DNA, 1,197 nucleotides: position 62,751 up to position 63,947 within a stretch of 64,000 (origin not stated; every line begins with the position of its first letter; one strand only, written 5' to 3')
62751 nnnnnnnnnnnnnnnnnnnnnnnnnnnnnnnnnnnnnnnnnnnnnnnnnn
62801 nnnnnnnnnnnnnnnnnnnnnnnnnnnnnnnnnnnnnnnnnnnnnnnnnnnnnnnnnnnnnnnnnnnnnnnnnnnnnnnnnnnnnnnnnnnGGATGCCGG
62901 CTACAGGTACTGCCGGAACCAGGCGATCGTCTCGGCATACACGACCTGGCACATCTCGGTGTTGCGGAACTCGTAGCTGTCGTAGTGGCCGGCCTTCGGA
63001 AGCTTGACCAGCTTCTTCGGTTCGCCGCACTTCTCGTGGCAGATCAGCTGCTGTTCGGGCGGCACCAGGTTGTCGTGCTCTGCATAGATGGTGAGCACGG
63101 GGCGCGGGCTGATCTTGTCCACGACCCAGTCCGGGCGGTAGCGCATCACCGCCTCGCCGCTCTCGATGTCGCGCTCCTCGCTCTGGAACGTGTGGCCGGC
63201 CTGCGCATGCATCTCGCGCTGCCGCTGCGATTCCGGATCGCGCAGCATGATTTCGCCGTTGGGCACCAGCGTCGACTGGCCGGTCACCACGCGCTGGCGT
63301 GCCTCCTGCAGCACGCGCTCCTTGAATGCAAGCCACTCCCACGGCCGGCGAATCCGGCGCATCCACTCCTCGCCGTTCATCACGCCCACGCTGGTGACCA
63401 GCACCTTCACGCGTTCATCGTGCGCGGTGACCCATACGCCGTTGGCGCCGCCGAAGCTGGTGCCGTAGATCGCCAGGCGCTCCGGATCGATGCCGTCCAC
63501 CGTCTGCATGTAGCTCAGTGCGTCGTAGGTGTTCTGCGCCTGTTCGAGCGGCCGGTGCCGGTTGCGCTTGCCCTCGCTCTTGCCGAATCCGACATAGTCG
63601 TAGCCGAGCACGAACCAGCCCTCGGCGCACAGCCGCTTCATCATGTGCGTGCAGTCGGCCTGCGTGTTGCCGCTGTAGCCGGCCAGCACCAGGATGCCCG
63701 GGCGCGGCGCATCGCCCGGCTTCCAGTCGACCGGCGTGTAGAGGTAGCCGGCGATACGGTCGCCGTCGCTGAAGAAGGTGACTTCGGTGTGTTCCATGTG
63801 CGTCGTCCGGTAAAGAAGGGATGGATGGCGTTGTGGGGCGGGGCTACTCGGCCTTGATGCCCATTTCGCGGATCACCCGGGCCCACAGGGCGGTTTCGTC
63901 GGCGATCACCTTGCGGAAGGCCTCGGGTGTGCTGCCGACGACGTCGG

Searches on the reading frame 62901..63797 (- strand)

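Call 23: search_protein_families(library=pfam, proteins=[window:62901-63797:-], max_evalue=0.01)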
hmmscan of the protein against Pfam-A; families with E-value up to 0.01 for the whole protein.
window:62901-63797:- (298 aa): 8 families
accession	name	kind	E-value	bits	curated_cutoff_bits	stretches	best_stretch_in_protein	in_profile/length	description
PF00561.26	Abhydrolase_1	-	1.2e-15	58.3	25.8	1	35-276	3-243/245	alpha/beta hydrolase fold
PF12146.15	Hydrolase_4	-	9.6e-14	51.7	27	1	35-270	7-231/239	Serine aminopeptidase, S33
PF02129.25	Peptidase_S15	-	1.3e-12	48.4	23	1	11-160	1-151/262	X-Pro dipeptidyl-peptidase (S15 family)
PF00326.27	Peptidase_S9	-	5.9e-10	39.4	22.6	1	89-154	47-113/213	Prolyl oligopeptidase family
PF12697.13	Abhydrolase_6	-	1.5e-07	32.7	26.3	1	54-272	21-205/217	Alpha/beta hydrolase family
PF01738.24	DLH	-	1.5e-07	31.6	21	1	16-210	2-194/217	Dienelactone hydrolase family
PF05448.18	AXE1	-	0.00013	21.3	21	0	90-137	160-207/321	Acetyl xylan esterase (AXE1)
PF12740.14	PETase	-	0.0002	21.3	28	1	32-135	54-154/263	PET hydrolase-like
